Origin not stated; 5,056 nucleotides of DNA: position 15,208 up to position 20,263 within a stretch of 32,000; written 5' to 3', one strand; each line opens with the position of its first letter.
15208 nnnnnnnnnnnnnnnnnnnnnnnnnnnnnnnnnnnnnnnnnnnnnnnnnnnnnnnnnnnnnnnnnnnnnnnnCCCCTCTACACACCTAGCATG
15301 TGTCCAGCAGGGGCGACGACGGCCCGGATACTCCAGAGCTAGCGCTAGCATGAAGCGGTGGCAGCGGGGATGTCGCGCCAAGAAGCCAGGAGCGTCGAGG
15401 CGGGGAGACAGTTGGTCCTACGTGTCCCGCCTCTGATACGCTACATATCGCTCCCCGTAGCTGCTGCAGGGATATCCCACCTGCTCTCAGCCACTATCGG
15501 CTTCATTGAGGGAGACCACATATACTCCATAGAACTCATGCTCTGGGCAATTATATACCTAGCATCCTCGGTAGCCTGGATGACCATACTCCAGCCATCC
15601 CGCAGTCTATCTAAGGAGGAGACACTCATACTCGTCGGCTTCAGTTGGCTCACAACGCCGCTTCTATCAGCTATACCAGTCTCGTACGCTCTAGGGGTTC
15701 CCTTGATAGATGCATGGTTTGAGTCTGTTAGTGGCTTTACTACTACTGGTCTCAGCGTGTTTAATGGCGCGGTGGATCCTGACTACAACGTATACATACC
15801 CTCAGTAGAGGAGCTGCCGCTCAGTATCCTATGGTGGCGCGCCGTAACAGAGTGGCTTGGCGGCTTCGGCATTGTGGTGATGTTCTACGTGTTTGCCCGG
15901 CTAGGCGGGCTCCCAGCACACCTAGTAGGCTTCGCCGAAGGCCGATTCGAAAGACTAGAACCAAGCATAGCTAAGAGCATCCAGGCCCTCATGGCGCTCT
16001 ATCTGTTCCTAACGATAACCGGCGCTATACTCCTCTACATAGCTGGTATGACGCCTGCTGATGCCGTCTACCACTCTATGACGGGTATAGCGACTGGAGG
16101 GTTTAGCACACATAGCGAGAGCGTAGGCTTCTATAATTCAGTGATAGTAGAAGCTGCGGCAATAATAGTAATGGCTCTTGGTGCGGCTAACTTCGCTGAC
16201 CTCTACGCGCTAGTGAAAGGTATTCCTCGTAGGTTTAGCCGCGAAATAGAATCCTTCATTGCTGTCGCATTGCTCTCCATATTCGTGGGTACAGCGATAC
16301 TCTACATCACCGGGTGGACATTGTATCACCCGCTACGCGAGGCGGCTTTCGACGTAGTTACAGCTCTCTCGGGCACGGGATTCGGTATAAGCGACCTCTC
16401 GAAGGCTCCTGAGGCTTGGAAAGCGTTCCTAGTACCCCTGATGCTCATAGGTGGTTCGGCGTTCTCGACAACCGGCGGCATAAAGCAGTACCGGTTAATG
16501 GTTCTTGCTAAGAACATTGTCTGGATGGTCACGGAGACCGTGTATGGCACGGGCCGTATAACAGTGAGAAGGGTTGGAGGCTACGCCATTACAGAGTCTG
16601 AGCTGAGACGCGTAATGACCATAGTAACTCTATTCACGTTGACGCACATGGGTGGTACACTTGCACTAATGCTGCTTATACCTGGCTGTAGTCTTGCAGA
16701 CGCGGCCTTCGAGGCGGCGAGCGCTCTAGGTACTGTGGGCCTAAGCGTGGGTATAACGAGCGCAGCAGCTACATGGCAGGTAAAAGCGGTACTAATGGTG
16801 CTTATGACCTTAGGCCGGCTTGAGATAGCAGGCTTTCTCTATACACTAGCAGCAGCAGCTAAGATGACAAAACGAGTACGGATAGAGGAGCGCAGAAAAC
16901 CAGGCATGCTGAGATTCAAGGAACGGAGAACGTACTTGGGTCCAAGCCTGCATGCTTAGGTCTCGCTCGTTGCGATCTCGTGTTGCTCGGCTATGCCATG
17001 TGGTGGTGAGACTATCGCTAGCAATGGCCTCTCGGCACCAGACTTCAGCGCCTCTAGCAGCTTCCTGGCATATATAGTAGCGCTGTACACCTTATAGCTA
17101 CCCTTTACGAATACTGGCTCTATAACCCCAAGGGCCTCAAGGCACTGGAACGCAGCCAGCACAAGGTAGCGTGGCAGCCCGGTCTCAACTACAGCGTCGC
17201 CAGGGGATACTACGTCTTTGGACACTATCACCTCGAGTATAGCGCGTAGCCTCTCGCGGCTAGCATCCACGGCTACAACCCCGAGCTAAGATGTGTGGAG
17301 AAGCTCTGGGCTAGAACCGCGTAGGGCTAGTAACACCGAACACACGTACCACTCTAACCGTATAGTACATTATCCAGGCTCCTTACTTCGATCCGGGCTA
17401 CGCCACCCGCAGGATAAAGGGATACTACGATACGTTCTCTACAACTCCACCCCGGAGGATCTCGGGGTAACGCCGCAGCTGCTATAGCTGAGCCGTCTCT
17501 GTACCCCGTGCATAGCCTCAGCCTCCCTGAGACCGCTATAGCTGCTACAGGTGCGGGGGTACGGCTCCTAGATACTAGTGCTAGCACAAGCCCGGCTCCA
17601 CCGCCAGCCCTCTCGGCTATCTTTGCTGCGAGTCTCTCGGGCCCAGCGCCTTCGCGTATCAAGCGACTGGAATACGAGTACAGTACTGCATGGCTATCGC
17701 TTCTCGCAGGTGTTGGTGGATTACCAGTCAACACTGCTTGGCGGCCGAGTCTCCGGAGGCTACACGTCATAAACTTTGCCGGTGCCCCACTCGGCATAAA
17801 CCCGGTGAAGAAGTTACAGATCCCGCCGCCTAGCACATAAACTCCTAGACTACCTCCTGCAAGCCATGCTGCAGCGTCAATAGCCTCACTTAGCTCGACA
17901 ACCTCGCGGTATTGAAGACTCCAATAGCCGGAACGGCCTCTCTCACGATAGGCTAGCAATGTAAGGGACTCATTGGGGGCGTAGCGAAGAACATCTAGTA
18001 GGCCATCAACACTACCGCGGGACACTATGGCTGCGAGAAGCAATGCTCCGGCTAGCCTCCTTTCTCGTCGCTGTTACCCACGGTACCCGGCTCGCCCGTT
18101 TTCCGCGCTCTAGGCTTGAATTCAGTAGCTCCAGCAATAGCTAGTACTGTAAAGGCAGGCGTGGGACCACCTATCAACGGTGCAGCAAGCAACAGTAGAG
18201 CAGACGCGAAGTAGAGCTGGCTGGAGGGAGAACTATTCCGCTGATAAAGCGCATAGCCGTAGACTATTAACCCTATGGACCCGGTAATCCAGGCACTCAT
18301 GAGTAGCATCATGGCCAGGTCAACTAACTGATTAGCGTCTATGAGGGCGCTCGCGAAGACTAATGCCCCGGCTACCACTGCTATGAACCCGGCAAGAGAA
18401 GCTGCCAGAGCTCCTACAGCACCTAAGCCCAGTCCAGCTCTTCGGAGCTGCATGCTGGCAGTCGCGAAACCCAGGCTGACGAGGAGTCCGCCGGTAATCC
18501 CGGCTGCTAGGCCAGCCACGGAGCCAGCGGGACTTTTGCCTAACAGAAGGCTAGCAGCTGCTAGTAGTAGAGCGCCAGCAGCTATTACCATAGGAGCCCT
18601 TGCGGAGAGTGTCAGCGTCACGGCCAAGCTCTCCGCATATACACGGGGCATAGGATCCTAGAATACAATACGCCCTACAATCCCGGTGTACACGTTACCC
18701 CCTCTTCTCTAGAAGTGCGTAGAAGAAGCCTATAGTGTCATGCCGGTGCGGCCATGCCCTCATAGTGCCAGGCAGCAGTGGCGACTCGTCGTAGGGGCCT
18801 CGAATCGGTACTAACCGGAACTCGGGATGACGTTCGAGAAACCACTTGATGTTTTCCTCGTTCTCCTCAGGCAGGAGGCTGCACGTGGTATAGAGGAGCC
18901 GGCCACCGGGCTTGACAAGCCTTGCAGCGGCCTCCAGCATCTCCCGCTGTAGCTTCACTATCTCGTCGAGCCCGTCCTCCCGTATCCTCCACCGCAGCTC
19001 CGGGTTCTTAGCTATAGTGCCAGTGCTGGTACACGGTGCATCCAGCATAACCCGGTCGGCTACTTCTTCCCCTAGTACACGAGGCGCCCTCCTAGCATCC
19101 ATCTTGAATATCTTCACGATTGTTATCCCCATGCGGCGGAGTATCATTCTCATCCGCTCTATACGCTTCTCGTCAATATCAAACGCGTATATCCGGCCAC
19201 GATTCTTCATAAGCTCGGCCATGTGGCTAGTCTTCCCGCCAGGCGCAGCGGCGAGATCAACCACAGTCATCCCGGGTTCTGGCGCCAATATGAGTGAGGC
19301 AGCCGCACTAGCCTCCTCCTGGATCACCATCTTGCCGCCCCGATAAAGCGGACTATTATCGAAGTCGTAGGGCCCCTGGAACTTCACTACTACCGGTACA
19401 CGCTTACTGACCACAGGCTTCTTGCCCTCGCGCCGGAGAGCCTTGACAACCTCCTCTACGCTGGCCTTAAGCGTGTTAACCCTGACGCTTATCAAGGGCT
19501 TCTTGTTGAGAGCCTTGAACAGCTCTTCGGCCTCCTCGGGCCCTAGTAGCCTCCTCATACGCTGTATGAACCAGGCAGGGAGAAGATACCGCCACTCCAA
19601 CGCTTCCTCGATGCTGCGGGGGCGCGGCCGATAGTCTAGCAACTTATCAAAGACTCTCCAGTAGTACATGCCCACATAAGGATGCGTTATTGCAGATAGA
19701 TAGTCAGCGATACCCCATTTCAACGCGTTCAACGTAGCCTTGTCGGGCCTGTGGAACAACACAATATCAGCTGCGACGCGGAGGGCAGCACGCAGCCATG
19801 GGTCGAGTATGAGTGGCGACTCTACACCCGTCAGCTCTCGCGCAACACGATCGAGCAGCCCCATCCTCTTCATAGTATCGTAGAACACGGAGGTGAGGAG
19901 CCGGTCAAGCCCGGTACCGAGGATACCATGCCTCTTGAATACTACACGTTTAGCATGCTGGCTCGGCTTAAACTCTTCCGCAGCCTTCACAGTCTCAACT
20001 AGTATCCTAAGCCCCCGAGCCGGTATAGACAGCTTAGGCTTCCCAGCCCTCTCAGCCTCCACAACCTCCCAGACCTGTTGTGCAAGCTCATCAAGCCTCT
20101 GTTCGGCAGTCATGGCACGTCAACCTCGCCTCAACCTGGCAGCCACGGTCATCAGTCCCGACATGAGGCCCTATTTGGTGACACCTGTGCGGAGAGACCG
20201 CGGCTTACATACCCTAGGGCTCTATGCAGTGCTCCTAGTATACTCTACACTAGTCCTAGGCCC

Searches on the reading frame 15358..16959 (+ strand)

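Call 69: search_protein_families(library=pfam, proteins=[window:15358-16959:+], max_evalue=0.0001)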
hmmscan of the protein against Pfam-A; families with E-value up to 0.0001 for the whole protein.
window:15358-16959:+ (533 aa): 1 family
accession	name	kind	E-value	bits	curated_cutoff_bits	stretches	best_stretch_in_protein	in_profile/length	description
PF02386.22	TrkH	-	1e-45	156.6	27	2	327-494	317-487/502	Cation transport protein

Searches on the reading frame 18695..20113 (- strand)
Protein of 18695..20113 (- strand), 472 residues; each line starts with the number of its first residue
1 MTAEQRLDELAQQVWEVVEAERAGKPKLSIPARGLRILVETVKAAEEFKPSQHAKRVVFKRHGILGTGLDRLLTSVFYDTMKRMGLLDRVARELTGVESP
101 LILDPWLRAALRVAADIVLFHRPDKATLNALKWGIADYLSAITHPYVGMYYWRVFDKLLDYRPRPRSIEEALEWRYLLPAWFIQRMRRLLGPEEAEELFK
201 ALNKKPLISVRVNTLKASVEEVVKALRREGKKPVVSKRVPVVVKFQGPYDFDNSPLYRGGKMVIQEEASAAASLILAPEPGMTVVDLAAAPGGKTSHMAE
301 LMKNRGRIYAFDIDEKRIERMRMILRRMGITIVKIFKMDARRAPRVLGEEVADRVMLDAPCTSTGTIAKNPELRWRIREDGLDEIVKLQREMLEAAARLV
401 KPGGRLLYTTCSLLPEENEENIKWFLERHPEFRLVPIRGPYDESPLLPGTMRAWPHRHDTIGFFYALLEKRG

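Call 69: search_protein_families(library=pfam, proteins=[window:18695-20113:-], max_evalue=0.0001)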
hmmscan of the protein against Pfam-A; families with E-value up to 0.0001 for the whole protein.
window:18695-20113:- (472 aa): 7 families
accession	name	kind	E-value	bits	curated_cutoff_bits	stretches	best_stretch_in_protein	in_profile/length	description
PF01189.24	Methyltr_RsmB-F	-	3.1e-61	207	27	1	274-468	2-198/199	16S rRNA methyltransferase RsmB/F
PF22458.1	RsmF-B_ferredox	-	1.9e-14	54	27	1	179-251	2-73/74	Methyltr_RsmF/B-like, ferredoxin-like domain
PF13847.12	Methyltransf_31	-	7.4e-11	42.4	27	1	279-415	2-119/145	Methyltransferase domain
PF17125.10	Methyltr_RsmF_N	-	7.5e-10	39.6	34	1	178-266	1-85/86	N-terminal domain of 16S rRNA methyltransferase RsmF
PF01728.25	FtsJ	-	1.8e-09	38.2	24.1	1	279-427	20-153/181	FtsJ-like methyltransferase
PF13649.12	Methyltransf_25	-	4.7e-05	24.4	27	0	284-349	1-62/97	Methyltransferase domain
PF21148.3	NSUN5_fdxn-like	-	7.2e-05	23.6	24.5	0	210-230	5-25/78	NOL1/NOP2/Sun domain family member 5, ferredoxin-like domain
